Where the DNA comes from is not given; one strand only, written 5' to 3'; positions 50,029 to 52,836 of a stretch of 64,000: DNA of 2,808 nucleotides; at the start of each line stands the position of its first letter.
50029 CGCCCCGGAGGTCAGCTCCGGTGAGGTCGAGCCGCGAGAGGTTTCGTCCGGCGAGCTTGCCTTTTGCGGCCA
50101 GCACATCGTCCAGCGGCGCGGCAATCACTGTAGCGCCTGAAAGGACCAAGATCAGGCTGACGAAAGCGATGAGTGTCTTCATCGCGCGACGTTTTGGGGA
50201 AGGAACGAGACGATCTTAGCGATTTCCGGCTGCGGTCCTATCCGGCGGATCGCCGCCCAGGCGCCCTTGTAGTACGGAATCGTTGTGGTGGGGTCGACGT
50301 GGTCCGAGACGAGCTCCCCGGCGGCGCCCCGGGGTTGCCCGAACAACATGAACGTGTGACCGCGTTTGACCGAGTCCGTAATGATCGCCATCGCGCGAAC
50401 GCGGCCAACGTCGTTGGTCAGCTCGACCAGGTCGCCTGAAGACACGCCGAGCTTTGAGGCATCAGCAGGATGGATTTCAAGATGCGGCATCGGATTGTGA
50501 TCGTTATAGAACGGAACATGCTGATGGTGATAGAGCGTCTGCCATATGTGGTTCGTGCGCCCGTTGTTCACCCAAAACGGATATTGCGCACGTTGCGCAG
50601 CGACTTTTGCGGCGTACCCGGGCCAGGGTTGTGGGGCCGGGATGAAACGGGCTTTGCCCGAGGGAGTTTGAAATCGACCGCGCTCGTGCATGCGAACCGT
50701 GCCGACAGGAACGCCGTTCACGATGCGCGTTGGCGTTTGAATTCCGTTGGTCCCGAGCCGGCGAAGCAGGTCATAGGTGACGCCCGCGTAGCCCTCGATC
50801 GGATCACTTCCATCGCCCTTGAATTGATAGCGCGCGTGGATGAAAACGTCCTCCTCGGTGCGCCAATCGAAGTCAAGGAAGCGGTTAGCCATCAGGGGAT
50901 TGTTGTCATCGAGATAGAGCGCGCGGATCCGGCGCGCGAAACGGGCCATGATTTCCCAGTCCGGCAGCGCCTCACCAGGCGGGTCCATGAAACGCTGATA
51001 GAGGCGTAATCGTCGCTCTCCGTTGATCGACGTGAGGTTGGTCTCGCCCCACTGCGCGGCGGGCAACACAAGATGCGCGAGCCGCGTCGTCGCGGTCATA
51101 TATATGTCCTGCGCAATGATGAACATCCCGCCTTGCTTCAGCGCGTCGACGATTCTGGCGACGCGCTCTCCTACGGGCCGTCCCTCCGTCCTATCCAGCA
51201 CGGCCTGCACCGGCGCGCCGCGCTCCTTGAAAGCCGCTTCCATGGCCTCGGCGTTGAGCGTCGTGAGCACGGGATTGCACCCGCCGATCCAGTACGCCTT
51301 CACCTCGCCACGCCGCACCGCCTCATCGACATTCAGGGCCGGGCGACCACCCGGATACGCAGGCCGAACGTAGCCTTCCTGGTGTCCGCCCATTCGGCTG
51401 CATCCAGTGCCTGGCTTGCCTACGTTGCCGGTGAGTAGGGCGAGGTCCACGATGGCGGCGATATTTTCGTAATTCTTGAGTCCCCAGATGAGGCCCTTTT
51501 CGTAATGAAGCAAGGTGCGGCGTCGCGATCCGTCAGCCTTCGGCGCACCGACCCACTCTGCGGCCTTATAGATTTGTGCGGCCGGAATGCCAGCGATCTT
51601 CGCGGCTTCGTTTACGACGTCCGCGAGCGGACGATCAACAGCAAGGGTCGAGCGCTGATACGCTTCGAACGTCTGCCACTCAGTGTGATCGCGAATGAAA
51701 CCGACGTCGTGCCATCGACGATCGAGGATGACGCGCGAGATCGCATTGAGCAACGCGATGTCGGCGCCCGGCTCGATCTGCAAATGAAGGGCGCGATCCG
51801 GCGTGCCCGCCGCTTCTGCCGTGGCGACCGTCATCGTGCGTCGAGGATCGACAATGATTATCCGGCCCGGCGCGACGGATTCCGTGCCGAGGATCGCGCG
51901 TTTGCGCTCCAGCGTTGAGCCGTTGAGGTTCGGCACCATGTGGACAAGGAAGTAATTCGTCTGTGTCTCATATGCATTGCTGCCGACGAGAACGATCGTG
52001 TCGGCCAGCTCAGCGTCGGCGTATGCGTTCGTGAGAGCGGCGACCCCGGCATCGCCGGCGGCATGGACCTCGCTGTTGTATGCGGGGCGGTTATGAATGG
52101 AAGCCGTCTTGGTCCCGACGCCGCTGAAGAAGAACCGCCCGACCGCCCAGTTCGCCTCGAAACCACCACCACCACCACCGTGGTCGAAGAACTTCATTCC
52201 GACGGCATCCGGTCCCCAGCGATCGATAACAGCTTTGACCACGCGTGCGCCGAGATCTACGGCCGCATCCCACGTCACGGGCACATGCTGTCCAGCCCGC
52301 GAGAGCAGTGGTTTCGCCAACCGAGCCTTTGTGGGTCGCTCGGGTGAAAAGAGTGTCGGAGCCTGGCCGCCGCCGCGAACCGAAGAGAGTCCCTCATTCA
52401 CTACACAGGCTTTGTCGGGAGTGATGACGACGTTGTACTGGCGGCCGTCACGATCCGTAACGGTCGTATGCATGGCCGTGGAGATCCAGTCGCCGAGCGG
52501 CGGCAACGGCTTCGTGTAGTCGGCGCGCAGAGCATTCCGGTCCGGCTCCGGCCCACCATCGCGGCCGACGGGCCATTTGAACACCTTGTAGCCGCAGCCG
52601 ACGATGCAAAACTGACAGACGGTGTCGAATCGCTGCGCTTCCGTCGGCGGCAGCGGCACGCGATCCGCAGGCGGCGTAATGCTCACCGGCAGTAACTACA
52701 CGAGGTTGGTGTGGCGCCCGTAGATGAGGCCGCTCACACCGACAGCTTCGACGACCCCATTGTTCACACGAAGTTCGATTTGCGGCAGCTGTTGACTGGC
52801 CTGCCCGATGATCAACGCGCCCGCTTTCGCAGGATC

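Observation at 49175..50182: Secreted pentapeptide-repeat protein translationally coupled between aioA and an aquaglyceroporin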

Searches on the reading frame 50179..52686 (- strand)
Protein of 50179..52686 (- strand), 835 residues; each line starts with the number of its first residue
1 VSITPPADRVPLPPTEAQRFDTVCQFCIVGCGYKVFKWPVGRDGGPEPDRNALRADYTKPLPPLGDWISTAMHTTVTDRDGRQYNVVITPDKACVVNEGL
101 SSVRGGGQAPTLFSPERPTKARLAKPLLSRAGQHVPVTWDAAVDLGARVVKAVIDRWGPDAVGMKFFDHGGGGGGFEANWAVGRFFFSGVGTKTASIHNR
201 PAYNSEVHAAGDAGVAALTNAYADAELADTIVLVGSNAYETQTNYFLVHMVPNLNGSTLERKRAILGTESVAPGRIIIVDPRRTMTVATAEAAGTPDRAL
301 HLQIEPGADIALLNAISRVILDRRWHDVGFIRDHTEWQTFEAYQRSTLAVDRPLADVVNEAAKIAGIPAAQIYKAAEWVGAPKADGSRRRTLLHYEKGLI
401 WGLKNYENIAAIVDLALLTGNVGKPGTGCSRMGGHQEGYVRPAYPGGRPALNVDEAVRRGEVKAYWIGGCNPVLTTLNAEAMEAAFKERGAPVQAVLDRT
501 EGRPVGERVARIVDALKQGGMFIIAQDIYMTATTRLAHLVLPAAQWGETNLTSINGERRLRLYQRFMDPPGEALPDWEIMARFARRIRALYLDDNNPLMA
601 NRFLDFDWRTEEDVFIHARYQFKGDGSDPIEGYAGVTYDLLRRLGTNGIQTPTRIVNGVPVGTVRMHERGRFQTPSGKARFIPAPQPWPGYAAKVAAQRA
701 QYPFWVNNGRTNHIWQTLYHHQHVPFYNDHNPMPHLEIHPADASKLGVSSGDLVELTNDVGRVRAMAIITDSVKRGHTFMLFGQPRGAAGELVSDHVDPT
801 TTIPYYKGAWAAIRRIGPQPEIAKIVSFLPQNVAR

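Call 3: search_protein_families(library=pfam, proteins=[window:50179-52686:-], max_evalue=0.01)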
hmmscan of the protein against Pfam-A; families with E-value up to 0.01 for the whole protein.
window:50179-52686:- (835 aa): 3 families
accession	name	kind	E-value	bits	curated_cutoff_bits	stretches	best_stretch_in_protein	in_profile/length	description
PF18465.7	Rieske_3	-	3.4e-35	120.6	25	1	24-119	1-96/96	Rieske 3Fe-4S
PF00384.28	Molybdopterin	-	1.3e-32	113.7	24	2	122-487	1-284/353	Molybdopterin oxidoreductase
PF01568.27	Molydop_binding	-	8.5e-25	87.4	26.8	1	704-809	1-109/110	Molydopterin dinucleotide binding domain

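Call 4: search_protein_families(library=ncbifam, proteins=[window:50179-52686:-], max_evalue=0.01)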
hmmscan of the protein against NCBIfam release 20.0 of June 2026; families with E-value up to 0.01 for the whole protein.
window:50179-52686:- (835 aa): 26 families (the best 25 are shown)
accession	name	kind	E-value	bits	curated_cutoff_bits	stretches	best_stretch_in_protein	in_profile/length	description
TIGR02693.1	arsenite_ox_L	equivalog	5.1e-300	997.1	359.05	1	9-816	1-806/806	arsenate reductase (azurin) large subunit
TIGR01591.1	Fdh-alpha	equivalog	1.6e-74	251.2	666.25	3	88-436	24-325/672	formate dehydrogenase subunit alpha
NF047855.1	AssmNtatRedNasC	equivalog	6.4e-53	180.1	1100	2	514-813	432-706/708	assimilatory nitrate reductase catalytic subunit NasC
NF041323.1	Nitr_red_NasA_Halo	equivalog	1.6e-35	122.8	1000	1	88-808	23-667/673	assimilatory nitrate reductase NasA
NF010055.0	PRK13532.1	equivalog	2.4e-28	98.9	904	3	76-339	58-295/830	nitrate reductase catalytic subunit NapA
TIGR00509.1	bisC_fam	subfamily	2.6e-28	98.7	1017.55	2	132-588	69-511/772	molybdopterin guanine dinucleotide-containing S/N-oxide reductase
TIGR01706.1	NAPA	equivalog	3.6e-27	95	930.55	3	72-342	54-298/830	periplasmic nitrate reductase subunit alpha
TIGR01701.1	Fdhalpha-like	subfamily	1.7e-24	86.1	582.15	2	120-436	97-393/744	FdhF/YdeP family oxidoreductase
TIGR02166.1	dmsA_ynfE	subfamily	4.5e-22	77.9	777.7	2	131-435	117-404/794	DMSO/selenate family reductase complex A subunit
TIGR03479.1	DMSO_red_II_alp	subfamily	7.9e-19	67.2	984.75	2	693-783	771-860/913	molybdopterin-dependent oxidoreductase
TIGR01553.1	formate-DH-alph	equivalog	1.3e-18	66.3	814.2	2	15-336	40-305/1009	formate dehydrogenase-N subunit alpha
NF012032.0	PRK15488.1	equivalog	1.4e-14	53.1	694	2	716-784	648-716/759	thiosulfate reductase PhsA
TIGR02164.1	torA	equivalog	8.1e-14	50.7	1465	3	134-435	116-398/824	trimethylamine-N-oxide reductase TorA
NF011682.0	PRK15102.1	equivalog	2.3e-13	49.1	909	2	275-430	259-398/829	trimethylamine-N-oxide reductase TorA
NF011566.1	PRK14990.1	exception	2.8e-11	42.1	1600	1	131-437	132-427/814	dimethylsulfoxide reductase subunit A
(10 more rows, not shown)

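Call 8: find_related_loci(query=window:50179-52686:-, collection=genome_contigs, flank=8000)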
Query window:50179-52686:- (835 aa) in genome_contigs; peptide patterns used: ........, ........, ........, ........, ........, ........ (x = any residue, [..] = any of these).
93 stretches matched a pattern; 76 encode a relative of the query (tblastn E <= 1e-3); 76 distinct loci.
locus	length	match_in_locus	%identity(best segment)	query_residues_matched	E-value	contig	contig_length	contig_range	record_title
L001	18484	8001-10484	86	8-835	0e+0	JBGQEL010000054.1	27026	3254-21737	MAG: Candidatus Methylomirabilia bacterium isolate OBJ2_061818_090_8 k141_143244_length_27026_cov_20.6060, whole genome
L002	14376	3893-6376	85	8-835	0e+0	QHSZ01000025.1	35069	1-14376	MAG: Candidatus Rokuibacteriota bacterium isolate AR19 14_1009_16_40cm_scaffold_1966_curated, whole genome shotgun seque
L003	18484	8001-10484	83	8-835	0e+0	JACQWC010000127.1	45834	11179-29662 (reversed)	MAG: Candidatus Rokuibacteriota bacterium isolate NC_groundwater_1479_Ag_S-0.65um_71_44 S_p65_S5_coassembly_k141_2381951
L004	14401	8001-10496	76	3-834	0e+0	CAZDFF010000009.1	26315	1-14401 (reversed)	MAG TPA_asm: uncultured Hyphomicrobiales bacterium isolate binchicken_co199_81 genome assembly, contig: NODE_1505_length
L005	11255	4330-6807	76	9-834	0e+0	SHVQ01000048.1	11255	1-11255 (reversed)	MAG: Rhodospirillales bacterium isolate Baikal-deep-G42 BACOMB-C27931, whole genome shotgun sequence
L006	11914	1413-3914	74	2-835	0e+0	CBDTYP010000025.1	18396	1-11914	MAG TPA_asm: uncultured Gammaproteobacteria bacterium isolate ERR2431961_metabat2_14 genome assembly, contig: ERZ2388016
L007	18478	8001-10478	73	9-834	0e+0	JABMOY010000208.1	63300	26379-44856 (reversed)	MAG: Rhodospirillales bacterium isolate bin.246 k141_6291054, whole genome shotgun sequence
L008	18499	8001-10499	74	3-835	0e+0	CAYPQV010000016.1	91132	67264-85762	MAG TPA_asm: uncultured Hyphomicrobiales bacterium isolate SRP287051_co2_181 genome assembly, contig: NODE_544_length_91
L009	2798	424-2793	76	10-799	0e+0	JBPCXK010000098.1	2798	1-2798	MAG: Gammaproteobacteria bacterium isolate MAG_seacave_114 S1Ck127_9710459, whole genome shotgun sequence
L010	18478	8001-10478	73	9-834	0e+0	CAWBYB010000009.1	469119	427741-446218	MAG: uncultured beta proteobacterium isolate MFD05442.bin.2.174 genome assembly, contig: contig_5816, whole genome shotg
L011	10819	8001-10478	74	9-834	0e+0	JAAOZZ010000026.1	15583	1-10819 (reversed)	MAG: Betaproteobacteria bacterium isolate AHI6 k141_57505, whole genome shotgun sequence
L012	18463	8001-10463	73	14-834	0e+0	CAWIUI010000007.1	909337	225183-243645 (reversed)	MAG: uncultured beta proteobacterium isolate MFD01872.bin.1.10 genome assembly, contig: contig_61828, whole genome shotg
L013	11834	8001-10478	71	9-834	0e+0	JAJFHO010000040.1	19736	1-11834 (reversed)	MAG: Hyphomicrobiales bacterium isolate OFTM323 OFTM323_39, whole genome shotgun sequence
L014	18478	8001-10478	73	10-834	0e+0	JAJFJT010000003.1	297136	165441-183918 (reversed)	MAG: Gammaproteobacteria bacterium isolate OFTM50 OFTM50_2, whole genome shotgun sequence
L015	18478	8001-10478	69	9-834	0e+0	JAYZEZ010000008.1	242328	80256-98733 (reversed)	MAG: Pseudomonadota bacterium isolate XB_MAG154 DB_MAG154_0008, whole genome shotgun sequence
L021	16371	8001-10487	71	6-834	0e+0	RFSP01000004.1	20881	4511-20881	MAG: Betaproteobacteria bacterium isolate WB4_1_0408 contig_100_3, whole genome shotgun sequence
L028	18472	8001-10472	72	9-832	0e+0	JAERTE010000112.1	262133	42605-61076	MAG: Rhodospirillaceae bacterium isolate BH24 c_000000008709, whole genome shotgun sequence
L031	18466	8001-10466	71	11-833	0e+0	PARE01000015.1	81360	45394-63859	MAG: Magnetovibrio sp. isolate SP115 139759, whole genome shotgun sequence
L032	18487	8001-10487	70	6-834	0e+0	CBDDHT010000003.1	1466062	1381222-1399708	MAG: Methyloligellaceae bacterium isolate c3c507ba-ec01-4e02-bce8-0f298382d81c genome assembly, contig: contig_3, whole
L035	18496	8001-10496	70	2-834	0e+0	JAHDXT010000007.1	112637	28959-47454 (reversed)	MAG: Hyphomicrobiaceae bacterium isolate PRO8 NODE_540_length_112637_cov_19.687250, whole genome shotgun sequence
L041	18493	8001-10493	69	5-834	0e+0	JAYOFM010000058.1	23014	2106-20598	MAG: Rhodospirillales bacterium isolate 139551_S153_metabat_bins_2.tsv.078 NODE_2272_length_23014_cov_8.657738, whole ge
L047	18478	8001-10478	66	9-834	0e+0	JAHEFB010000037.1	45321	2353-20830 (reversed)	MAG: Alphaproteobacteria bacterium isolate Ww308 NODE_1054_length_45321_cov_6.023009, whole genome shotgun sequence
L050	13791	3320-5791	65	10-834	0e+0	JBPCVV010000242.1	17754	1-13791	MAG: Anderseniella sp. isolate MAG_seacave_51 S1Ck127_8588575, whole genome shotgun sequence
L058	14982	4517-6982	54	8-832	0e+0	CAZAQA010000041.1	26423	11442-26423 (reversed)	MAG TPA_asm: uncultured Anaerolineae bacterium isolate binchicken_co64_79 genome assembly, contig: NODE_1207_length_2642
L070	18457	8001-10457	45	3-828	0e+0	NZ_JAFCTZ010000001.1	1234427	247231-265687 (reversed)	Pseudomonas sp. DWP3-1-2 NODE_1_length_1234427_cov_66.335693, whole genome shotgun sequence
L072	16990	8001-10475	66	11-835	0e+0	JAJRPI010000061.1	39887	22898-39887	MAG: Alphaproteobacteria bacterium isolate Dive100_bin1.47 k141_629191, whole genome shotgun sequence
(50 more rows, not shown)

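Call 18: search_solved_structures(query=window:50179-52686:-, max_evalue=1e-20, show_alignments=1)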
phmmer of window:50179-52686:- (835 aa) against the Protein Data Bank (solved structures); distinct sequences matched with E-value up to 1e-20: 25.
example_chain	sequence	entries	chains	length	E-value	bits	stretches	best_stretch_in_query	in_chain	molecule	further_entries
8rtm_A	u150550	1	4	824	3e-234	783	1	6-831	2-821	Arsenite oxidase subunit AioA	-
8cff_A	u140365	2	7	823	4.2e-234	782.5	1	6-831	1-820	Arsenite oxidase subunit AioA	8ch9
8ch9_G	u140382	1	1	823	8.2e-234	781.6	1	6-831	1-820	Arsenite oxidase subunit AioA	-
8rtl_E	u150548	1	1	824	1.1e-233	781.1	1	8-831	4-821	Arsenite oxidase subunit AioA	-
8rtl_G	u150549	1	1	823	1.2e-233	781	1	8-831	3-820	Arsenite oxidase subunit AioA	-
8cgs_A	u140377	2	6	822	1.4e-233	780.8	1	8-831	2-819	Arsenite oxidase subunit AioA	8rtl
1g8j_A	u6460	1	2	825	5.8e-233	778.7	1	6-829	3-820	ARSENITE OXIDASE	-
1g8k_A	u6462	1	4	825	5.9e-233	778.7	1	6-829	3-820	ARSENITE OXIDASE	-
4aay_A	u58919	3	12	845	6.1e-217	725.8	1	7-828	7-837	AROA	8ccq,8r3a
8ed4_A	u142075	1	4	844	8.8e-217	725.2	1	7-828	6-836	AroA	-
5nqd_A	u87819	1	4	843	8.8e-217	725.2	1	7-828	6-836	AroA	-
9t1s_L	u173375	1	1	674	8e-49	169.6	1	88-815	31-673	formate dehydrogenase (coenzyme F420)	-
7qv7_S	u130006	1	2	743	8.9e-47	162.8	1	86-595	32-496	Hydrogen dependent carbon dioxide reductase subunit FdhF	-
1aa6_A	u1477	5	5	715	1.9e-37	131.9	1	121-587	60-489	FORMATE DEHYDROGENASE H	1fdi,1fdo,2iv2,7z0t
2jim_A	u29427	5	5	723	1.1e-33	119.5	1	96-815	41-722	PERIPLASMIC NITRATE REDUCTASE | PROTEIN (PERIPLASMIC NITRATE REDUCTASE)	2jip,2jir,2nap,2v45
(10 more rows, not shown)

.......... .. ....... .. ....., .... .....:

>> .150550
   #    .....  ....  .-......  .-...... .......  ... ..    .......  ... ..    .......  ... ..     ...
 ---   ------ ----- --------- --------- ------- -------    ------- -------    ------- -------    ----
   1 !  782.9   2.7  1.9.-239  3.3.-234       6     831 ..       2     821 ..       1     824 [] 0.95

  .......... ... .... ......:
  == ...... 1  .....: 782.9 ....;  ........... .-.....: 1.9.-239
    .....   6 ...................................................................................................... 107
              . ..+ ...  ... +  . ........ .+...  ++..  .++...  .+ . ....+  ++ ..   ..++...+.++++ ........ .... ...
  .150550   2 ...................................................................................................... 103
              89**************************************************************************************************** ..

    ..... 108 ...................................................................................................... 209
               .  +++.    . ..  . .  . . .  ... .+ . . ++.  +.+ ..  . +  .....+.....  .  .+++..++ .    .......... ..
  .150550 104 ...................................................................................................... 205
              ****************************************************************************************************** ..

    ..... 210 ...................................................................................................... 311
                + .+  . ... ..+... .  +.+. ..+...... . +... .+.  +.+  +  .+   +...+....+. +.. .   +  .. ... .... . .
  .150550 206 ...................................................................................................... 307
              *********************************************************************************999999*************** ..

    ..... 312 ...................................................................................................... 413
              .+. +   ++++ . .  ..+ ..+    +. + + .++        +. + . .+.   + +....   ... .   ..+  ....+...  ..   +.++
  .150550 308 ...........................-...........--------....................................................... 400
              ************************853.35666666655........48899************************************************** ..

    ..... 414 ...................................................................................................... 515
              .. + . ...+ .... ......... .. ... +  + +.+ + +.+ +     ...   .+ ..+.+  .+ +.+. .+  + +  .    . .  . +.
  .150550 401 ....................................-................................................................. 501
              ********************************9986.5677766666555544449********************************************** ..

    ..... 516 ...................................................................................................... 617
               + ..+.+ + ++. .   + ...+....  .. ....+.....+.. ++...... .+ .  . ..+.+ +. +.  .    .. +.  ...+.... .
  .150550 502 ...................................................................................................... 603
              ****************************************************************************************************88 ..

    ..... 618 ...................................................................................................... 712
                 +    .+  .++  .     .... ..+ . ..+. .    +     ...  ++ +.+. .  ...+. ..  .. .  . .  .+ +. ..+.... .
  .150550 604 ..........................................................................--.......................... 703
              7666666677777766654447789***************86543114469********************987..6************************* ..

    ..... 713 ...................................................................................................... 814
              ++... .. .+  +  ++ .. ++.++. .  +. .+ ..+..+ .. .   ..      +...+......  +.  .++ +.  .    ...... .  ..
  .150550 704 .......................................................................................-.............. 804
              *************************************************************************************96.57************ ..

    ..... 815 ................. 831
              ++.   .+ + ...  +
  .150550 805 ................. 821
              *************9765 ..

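Call 36: search_protein_families(library=pfam, proteins=[L041:6381-7322:+, L047:2632-3804:-, L047:3908-4591:-, L031:2612-4543:+, L028:1966-2676:+, L035:5668-6252:+, L072:5194-5481:-, L032:12366-13400:+, L050:7598-8641:+, L021:3208-4227:-], max_evalue=0.001)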
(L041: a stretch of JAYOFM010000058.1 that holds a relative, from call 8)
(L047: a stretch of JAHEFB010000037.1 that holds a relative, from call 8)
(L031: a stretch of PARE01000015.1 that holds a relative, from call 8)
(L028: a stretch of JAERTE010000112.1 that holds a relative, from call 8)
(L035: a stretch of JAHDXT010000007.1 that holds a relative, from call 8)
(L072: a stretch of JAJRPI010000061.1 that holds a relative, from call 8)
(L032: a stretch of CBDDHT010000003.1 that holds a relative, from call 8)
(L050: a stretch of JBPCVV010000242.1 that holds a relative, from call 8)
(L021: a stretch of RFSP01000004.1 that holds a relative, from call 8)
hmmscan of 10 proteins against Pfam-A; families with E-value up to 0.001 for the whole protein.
L041:6381-7322:+ (313 aa): 1 family
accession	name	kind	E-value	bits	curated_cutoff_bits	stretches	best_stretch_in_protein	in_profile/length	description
PF02219.23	MTHFR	-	9.7e-06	25.6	24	1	140-229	141-226/287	Methylenetetrahydrofolate reductase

L047:2632-3804:- (390 aa): 1 family
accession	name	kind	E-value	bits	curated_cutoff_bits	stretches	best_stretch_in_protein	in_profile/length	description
PF01208.23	URO-D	-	3.3e-35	122.2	23.9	1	122-380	87-345/346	Uroporphyrinogen decarboxylase (URO-D)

L047:3908-4591:- (227 aa): 0 families

L031:2612-4543:+ (643 aa): 4 families
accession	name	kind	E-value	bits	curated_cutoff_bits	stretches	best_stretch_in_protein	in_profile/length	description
PF14574.11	RACo_C_ter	-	1.4e-76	257.4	27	1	370-621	3-250/261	C-terminal domain of RACo the ASKHA domain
PF17651.6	Raco_middle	-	9e-52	175.5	26.8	1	204-365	1-162/163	RACo middle region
PF00111.32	Fer2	-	8.2e-14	51.7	21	1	16-90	5-76/77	2Fe-2S iron-sulfur cluster binding domain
PF17650.6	RACo_linker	-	6.9e-13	48.7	26.2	1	118-199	2-84/86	RACo linker region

L028:1966-2676:+ (236 aa): 2 families
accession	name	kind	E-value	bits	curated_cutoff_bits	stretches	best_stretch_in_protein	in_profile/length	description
PF02310.24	B12-binding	-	1.3e-26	93.2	32.1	1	109-221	2-120/121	B12 binding domain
PF02607.22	B12-binding_2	-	2.3e-14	53.8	23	1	25-95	4-73/74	B12 binding domain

L035:5668-6252:+ (194 aa): 0 families

L072:5194-5481:- (95 aa): 1 family
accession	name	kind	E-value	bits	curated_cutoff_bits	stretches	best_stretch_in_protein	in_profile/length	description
PF13769.11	Virulence_fact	-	2.2e-12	47.6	25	1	9-86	3-75/81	Virulence factor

L032:12366-13400:+ (344 aa): 2 families
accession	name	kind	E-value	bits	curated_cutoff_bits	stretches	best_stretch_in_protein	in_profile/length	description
PF02492.25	cobW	-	3.3e-45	154.3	20.7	1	6-187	1-179/180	CobW/HypB/UreG, nucleotide-binding domain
PF07683.19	CobW_C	-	8.6e-22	77.3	22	1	247-339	1-92/94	Cobalamin synthesis protein cobW C-terminal domain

L050:7598-8641:+ (347 aa): 1 family
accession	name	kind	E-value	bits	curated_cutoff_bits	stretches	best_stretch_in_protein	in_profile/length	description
PF02574.22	S-methyl_trans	-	1.9e-65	222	22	1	25-304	1-283/283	Homocysteine S-methyltransferase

L021:3208-4227:- (339 aa): 1 family
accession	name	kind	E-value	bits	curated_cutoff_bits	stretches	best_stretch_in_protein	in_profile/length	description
PF00809.28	Pterin_bind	-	2.8e-18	66.9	25.5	1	78-286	19-242/244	Pterin binding enzyme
